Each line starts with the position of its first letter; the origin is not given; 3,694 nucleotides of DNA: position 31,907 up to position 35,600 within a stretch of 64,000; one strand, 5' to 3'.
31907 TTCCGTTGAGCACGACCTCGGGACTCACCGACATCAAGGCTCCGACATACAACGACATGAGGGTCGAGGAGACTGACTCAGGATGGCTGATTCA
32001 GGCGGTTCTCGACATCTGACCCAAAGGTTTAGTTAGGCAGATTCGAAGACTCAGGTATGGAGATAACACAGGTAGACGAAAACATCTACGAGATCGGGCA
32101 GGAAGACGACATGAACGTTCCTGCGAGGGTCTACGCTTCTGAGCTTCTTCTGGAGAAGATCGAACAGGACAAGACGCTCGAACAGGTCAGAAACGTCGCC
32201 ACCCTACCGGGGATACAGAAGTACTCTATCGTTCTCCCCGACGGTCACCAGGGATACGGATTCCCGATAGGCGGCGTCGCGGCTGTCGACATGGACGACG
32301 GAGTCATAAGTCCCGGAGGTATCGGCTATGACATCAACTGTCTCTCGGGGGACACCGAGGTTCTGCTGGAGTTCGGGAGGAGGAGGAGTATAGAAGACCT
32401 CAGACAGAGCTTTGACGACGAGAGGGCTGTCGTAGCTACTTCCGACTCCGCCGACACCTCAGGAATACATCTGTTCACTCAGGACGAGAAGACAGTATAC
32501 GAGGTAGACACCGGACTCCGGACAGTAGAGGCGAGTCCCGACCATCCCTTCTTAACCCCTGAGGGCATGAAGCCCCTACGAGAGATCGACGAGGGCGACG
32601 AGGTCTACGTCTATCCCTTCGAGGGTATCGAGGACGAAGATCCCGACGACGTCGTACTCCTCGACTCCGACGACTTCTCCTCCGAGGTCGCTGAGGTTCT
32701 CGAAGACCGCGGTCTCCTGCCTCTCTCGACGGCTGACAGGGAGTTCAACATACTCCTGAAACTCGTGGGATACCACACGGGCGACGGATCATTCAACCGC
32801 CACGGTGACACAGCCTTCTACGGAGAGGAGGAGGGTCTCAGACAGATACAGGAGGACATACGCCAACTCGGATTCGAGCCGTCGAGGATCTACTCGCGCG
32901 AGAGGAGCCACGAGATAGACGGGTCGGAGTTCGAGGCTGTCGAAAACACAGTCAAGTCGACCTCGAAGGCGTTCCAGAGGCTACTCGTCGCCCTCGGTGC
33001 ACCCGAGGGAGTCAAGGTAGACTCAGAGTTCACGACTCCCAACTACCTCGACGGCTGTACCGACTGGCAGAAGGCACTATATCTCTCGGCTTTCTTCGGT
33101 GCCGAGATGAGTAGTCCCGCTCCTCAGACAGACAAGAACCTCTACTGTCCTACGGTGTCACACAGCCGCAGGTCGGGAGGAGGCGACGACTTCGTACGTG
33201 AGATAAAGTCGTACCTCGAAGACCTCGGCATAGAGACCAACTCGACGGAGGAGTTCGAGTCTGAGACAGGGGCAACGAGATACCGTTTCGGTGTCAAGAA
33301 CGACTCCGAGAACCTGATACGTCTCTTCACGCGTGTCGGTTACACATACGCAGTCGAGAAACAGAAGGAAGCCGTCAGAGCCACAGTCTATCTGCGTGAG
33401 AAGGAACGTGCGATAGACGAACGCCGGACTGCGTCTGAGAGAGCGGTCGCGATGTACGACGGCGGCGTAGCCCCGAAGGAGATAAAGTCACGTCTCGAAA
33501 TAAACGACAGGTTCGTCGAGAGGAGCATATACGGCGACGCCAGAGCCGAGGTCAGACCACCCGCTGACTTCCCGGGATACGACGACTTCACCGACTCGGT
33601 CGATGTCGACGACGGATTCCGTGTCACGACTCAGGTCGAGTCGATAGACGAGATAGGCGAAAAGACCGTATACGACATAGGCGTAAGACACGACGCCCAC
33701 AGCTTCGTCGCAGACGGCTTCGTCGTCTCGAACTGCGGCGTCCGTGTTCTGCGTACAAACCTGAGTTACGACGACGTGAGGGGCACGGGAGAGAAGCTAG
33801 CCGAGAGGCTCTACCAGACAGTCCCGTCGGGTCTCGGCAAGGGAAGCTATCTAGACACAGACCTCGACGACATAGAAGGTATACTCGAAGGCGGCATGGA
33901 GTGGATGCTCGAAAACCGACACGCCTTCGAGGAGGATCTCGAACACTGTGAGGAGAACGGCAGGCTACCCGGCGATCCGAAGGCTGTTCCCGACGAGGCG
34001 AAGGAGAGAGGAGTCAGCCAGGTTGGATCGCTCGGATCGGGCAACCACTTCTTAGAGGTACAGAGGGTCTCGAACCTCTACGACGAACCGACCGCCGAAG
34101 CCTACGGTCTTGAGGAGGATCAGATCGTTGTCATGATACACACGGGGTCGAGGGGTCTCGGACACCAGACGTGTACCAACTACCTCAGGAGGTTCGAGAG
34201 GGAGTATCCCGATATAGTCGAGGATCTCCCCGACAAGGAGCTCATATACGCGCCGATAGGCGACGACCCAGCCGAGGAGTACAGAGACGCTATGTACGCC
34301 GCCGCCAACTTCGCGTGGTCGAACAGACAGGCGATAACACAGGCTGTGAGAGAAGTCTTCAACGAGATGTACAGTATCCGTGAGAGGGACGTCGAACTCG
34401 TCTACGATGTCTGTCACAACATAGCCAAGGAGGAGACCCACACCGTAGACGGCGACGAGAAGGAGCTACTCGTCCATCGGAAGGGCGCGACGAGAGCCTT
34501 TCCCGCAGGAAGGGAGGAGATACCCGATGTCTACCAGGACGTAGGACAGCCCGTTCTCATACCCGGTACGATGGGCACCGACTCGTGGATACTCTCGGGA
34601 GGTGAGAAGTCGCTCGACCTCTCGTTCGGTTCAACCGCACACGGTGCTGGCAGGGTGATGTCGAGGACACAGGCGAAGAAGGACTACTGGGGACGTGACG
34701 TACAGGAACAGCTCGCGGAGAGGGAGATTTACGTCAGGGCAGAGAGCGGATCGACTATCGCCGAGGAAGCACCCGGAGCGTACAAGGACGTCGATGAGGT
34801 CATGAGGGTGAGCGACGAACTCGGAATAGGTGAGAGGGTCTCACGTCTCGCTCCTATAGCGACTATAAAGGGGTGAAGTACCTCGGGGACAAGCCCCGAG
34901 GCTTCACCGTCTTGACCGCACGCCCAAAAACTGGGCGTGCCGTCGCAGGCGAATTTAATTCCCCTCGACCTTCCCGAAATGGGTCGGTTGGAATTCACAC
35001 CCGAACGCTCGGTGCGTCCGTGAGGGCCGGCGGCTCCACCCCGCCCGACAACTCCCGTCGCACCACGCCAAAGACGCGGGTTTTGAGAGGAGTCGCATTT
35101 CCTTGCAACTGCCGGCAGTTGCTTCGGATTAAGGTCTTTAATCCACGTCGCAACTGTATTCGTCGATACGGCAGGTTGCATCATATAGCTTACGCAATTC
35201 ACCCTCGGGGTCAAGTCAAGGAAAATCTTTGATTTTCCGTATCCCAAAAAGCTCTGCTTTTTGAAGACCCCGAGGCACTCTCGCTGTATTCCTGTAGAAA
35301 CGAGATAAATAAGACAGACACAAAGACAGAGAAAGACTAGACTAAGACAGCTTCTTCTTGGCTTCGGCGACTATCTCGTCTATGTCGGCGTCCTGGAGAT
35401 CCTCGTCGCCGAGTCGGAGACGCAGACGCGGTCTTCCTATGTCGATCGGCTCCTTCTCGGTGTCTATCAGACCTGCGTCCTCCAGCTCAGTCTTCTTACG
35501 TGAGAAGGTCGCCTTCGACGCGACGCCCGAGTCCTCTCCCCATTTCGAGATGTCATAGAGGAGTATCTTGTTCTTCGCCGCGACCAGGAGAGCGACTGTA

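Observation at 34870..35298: A second copy of the same element sits directly after the rtcB stop codon, with conserved ends, a different cargo and the same 8-nt left flank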

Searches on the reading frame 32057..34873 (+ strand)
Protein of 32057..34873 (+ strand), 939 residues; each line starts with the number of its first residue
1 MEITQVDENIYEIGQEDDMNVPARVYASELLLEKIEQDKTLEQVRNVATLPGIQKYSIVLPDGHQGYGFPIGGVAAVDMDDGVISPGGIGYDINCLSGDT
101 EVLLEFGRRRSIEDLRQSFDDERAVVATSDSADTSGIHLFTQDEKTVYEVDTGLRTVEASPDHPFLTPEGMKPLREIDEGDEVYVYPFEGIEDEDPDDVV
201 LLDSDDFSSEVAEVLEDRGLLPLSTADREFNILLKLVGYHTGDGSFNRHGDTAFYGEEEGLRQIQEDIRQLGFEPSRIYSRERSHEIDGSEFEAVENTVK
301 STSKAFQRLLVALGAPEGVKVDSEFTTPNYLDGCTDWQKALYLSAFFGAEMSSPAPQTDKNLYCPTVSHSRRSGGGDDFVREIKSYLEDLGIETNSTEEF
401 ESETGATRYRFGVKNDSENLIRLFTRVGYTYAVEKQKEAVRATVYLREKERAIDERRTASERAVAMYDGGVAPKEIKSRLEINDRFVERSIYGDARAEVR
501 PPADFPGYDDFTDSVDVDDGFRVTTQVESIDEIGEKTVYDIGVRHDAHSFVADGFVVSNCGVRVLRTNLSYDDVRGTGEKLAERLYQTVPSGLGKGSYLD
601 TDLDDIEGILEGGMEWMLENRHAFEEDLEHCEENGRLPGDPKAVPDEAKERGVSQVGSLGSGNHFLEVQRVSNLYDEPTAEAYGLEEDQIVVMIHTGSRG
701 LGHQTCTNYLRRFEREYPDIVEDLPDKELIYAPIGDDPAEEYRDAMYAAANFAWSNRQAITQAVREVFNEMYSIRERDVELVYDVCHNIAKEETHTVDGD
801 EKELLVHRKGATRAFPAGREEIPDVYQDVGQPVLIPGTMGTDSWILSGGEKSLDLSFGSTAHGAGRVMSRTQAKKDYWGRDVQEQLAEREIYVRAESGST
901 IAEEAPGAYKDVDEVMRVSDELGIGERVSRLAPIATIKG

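Call 73: search_protein_families(library=pfam, proteins=[window:32057-34873:+])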
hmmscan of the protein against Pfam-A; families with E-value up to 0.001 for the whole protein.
window:32057-34873:+ (939 aa): 2 families
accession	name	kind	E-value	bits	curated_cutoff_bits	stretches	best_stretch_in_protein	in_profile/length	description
PF01139.22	RtcB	-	1.1e-157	526.1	27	2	540-939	48-426/426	tRNA-splicing ligase RtcB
PF14890.11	Intein_splicing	-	5.9e-09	36.3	35.8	1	108-559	8-155/155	Intein splicing domain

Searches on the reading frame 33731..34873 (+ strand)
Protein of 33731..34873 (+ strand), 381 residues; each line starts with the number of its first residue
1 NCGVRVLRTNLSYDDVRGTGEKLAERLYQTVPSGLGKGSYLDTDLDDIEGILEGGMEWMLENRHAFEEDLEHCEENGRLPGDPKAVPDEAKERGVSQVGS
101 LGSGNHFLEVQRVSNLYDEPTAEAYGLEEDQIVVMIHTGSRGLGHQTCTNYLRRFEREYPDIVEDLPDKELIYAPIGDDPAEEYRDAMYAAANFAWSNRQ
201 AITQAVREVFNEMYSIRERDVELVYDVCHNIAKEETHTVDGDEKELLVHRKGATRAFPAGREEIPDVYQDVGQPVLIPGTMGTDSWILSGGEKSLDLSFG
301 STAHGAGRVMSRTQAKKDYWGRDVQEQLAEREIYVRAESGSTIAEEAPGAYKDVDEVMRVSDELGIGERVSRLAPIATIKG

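Call 52: find_homologous_proteins(query=window:33731-34873:+, max_evalue=1e-100)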
Query seq(381 aa) (381 aa): 6340 proteins with E <= 1e-100 among 8000 candidates; the best 120 are listed.
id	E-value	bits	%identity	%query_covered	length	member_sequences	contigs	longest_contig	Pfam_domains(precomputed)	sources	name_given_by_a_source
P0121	1.4e-251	852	98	100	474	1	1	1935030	PF01139.23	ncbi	ncbi:RtcB family protein [Halorutilales archaeon Cl-col2-1]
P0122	2.4e-191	654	74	100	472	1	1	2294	PF01139.23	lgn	-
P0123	2.0e-188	644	74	100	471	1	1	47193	PF01139.23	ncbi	ncbi:MAG: RtcB family protein [Candidatus Nanohaloarchaea archaeon]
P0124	3.7e-188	644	73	100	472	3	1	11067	PF01139.23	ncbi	-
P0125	2.6e-187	641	72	100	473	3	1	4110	PF01139.23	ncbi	-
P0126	3.1e-186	637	73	100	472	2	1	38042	PF01139.23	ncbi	ncbi:MAG: RtcB family protein [Candidatus Nanohaloarchaea archaeon]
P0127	2.0e-184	631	71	100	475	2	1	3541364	PF01139.23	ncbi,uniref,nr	ncbi:RtcB family protein [Halomarina pelagica]|uniref:RtcB family protein n=1 Tax=Halomarina pelagic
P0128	2.0e-184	631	71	100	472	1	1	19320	PF01139.23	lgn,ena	-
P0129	4.5e-184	630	72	100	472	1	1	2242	PF01139.23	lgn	-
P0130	1.2e-183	629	72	100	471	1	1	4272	PF01139.23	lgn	-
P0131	2.2e-183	628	76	93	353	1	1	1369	PF01139.23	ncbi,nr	ncbi:MAG: RtcB family protein, partial [Halobacteria archaeon]|nr:RtcB family protein [Halobacteria 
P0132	2.9e-183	627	72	100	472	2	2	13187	PF01139.23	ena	-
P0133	3.2e-183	627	72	100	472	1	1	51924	PF01139.23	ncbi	ncbi:MAG: RtcB family protein [Candidatus Nanohaloarchaea archaeon]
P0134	4.3e-183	627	71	100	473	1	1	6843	PF01139.23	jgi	jgi:tRNA-splicing ligase RtcB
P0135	1.1e-182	626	72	100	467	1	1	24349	PF01139.23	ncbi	-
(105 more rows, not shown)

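Call 53: find_encoding_contigs(protein=P0121, flank=6000, max_places=2)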
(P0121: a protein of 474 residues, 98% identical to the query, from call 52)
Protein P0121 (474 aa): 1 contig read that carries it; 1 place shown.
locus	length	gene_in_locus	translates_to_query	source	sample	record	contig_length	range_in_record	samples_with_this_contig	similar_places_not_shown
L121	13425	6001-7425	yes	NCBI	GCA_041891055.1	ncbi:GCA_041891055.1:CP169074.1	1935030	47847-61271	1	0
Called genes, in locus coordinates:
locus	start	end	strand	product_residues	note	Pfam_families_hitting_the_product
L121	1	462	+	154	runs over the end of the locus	PF08279:HTH_11 (weak), PF13404:HTH_AsnC-type, PF13412:HTH_24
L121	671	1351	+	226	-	PF00484:Pro_CA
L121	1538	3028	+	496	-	PF00662:Proton_antipo_N, PF00361:Proton_antipo_M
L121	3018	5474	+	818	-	PF10070:DabA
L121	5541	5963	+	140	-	PF01951:Archease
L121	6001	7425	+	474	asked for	PF01139:RtcB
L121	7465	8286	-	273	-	PF19138:TbsP_N, PF23336:HTH_TbsP_C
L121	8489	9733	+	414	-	PF00464:SHMT, PF00155:Aminotran_1_2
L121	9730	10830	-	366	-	PF04107:GCS2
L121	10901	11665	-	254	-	PF02463:SMC_N (faint), PF00005:ABC_tran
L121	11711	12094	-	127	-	PF01592:NifU_N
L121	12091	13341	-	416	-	PF00266:Aminotran_5, PF01041:DegT_DnrJ_EryC1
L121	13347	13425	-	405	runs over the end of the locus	PF19295:SufBD_N, PF01458:SUFBD_core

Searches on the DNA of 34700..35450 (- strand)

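Call 9: search_rna_families(source=window, start=34700, end=35450, threshold=evalue, max_evalue=10, show_alignments=3)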
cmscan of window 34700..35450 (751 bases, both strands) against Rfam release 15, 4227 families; matches with E-value up to 10: 5.
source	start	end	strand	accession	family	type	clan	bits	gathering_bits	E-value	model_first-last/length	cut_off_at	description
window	34990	35098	-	RF02657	sot2652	Gene; sRNA;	-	27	61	0.00076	1-187/187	no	Sense overlapping transcript RNA 2652 (sot)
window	34825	34858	-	RF00752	mir-14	Gene; miRNA;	-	18.1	53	0.61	1-63/63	no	mir-14 microRNA precursor family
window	34866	34911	-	RF03663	mir-5911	Gene; miRNA;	-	14.5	84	9.3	1-74/74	no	mir-5911 microRNA precursor family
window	34874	34906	+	RF01835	HIV_FS2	Cis-reg; frameshift_element;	-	14.2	44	8.8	1-45/45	no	ribosomal frameshift site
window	34957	34995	+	RF00729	mir-278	Gene; miRNA;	-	13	55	7.9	16-60/75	no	mir-278 microRNA precursor family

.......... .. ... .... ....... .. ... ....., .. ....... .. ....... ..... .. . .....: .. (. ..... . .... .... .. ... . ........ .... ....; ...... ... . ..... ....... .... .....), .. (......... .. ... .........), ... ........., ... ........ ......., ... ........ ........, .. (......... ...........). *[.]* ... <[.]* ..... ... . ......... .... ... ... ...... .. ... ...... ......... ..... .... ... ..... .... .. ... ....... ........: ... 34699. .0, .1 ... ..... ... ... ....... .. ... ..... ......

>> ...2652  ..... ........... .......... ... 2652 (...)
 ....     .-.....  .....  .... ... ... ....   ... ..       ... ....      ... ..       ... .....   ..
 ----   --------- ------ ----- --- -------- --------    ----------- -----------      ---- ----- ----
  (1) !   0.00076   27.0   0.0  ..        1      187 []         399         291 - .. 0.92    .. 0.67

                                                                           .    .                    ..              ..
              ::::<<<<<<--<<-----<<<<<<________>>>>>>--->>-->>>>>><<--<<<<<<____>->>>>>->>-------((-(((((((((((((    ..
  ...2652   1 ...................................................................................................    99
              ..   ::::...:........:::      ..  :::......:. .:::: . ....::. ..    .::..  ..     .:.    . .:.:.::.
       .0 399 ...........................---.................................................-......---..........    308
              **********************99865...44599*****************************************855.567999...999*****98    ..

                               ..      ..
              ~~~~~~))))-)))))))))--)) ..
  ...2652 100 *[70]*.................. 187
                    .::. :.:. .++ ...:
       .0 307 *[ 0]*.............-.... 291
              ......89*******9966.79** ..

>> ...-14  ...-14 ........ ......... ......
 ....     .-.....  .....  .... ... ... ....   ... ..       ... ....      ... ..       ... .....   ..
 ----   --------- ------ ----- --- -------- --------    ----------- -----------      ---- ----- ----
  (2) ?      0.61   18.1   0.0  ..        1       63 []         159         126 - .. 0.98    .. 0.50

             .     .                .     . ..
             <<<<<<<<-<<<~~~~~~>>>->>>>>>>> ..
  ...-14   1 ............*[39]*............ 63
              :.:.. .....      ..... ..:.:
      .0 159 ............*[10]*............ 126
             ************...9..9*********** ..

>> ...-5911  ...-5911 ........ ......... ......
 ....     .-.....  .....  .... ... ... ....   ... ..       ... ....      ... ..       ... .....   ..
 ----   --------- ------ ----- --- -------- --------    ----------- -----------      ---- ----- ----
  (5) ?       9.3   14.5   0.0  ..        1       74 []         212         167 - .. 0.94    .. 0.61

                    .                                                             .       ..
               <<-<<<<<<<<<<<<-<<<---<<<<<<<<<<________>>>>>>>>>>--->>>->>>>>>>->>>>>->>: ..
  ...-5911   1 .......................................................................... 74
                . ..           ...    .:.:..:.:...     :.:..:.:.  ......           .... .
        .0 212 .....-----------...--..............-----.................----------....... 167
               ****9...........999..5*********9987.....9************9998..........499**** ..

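Call 46: search_dna_similar(query=window:34873-35293:-, collection=plasmids, mode=distant, max_rows=25)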
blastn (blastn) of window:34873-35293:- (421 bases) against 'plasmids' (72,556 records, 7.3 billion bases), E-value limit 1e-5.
Records with a match: 25; places in all: 40; records where one place covers at least 80% of the query: 7.
Best place of each record, by identity: 90-95% 1; 80-90% 11; 60-80% 13.
By first word of the organism name: Natronorubrum 4; Natrinema 3; Haladaptatus 3; Natrarchaeobaculum 2; Haloplanus 1; Halobaculum 1; Halobellus 1; Salinigranum 1; Halomicrobium 1; Halalkaliarchaeum 1; and 7 more.
By predicted mobility (MOB-suite, as given by PLSDB): non-mobilizable 25.
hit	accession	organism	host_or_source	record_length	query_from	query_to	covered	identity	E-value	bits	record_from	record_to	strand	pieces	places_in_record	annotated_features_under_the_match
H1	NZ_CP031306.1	Natronorubrum bangense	Cell culture,The Bange salt-alkaline ...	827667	8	421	98%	87.5%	9e-142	509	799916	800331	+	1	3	none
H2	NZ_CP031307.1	Natronorubrum bangense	Cell culture,The Bange salt-alkaline ...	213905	8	421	98%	87.3%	3e-141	508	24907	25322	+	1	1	none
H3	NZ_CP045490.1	Natronorubrum aibiense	single cell,Xinjiang Aibi Salt Lake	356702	5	421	99%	84.2%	2e-124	452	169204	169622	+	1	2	none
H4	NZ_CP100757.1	Natrinema gelatinilyticum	marine sediment,sediment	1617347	79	421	81%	88.1%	3e-117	428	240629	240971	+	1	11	record has no annotation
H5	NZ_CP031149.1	Haloplanus rubicundus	solar salt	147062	79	421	81%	88.0%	3e-116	425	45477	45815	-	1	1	RNA-guided endonuclease TnpB family protein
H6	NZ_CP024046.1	Natrarchaeobaculum sulfurireducens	Kulunda Steppe hypersaline lake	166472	78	421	82%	86.1%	7e-112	484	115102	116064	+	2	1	none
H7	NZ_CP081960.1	Halobaculum magnesiiphilum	cell culture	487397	87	421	80%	85.7%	1e-101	376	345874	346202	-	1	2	none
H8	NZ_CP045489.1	Natronorubrum aibiense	single cell,Xinjiang Aibi Salt Lake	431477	79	421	81%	75.5%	3e-53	215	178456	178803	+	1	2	none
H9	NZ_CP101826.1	Halobellus ramosii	cell cuture,a brine sample of the ...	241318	150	421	65%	85.8%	9e-79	301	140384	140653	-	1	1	none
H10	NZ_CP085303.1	Haladaptatus pallidirubidus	cell culture,saline soil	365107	135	421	68%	77.5%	8e-54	218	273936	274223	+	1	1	none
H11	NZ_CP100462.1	Salinigranum marinum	cell culture,Saline soil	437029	136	421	68%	76.9%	1e-52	214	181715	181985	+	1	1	hutH: histidine ammonia-lyase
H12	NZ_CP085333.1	Haladaptatus salinisoli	cell culture,saline soil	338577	136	421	68%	75.7%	7e-42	178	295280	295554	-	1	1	none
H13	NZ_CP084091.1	Halomicrobium urmianum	cell culture,salt lake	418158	152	421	64%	78.4%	8e-48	198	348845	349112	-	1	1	none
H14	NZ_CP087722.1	Halalkaliarchaeum sp. AArc-CO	Kulunda Steppe hypersaline lake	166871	192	421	55%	89.7%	7e-80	304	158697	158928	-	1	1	none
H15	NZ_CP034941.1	Halorubrum ezzemoulense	Cell Culture,Hypersaline Lake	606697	150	421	65%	75.6%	2e-37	163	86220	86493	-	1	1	none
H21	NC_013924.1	Natrialba magadii ATCC 43099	-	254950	192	297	25%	74.8%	3e-8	67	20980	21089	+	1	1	RNA-guided endonuclease TnpB family protein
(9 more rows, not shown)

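Call 47: get_annotated_region(hit=H5, flank=2500)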
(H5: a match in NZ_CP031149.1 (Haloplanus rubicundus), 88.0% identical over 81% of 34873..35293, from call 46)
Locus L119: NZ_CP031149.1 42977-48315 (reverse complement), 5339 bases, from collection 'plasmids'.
description: Haloplanus rubicundus strain CBA1112 plasmid pCBA1112-02, complete sequence
organism: Haloplanus rubicundus (NCBI taxid 1547898)
taxonomy: Archaea; Euryarchaeota; Halobacteria; Halobacteriales; Haloferacaceae; Haloplanus; Haloplanus rubicundus
host: -; source: solar salt; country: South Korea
typing (MOB-suite, as given by PLSDB): non-mobilizable
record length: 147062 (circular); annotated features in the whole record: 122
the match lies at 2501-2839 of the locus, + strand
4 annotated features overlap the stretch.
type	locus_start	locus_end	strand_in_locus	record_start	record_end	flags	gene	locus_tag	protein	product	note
CDS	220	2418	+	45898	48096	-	-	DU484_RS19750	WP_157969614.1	hypothetical protein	-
CDS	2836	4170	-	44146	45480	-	-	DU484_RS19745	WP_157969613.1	RNA-guided endonuclease TnpB family protein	-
CDS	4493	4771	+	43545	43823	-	-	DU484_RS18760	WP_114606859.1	amphi-Trp domain-containing protein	-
CDS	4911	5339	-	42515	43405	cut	ppk2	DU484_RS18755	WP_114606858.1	polyphosphate kinase 2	GO:0006793 - phosphorus metabolic process [Evidence IEA]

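Call 48: get_annotated_region(hit=H21, flank=2500)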
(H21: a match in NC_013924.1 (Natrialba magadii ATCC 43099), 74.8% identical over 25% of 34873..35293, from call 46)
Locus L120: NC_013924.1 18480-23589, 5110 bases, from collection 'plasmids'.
description: Natrialba magadii ATCC 43099 plasmid pNMAG02, complete sequence
organism: Natrialba magadii ATCC 43099 (NCBI taxid 547559)
taxonomy: Archaea; Euryarchaeota; Halobacteria; Halobacteriales; Natrialbaceae; Natrialba; Natrialba magadii; Natrialba magadii ATCC 43099
host: -; source: -; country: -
typing (MOB-suite, as given by PLSDB): non-mobilizable
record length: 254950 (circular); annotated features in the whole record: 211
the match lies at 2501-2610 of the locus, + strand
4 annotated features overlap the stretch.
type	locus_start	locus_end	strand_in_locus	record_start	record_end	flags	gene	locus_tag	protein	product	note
CDS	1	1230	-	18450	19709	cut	-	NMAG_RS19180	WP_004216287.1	M20 family metallo-hydrolase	-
CDS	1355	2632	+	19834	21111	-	-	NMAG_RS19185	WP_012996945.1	RNA-guided endonuclease TnpB family protein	-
CDS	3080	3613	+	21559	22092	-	-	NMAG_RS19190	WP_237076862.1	hypothetical protein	-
CDS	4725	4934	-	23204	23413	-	-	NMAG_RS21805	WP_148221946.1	hypothetical protein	-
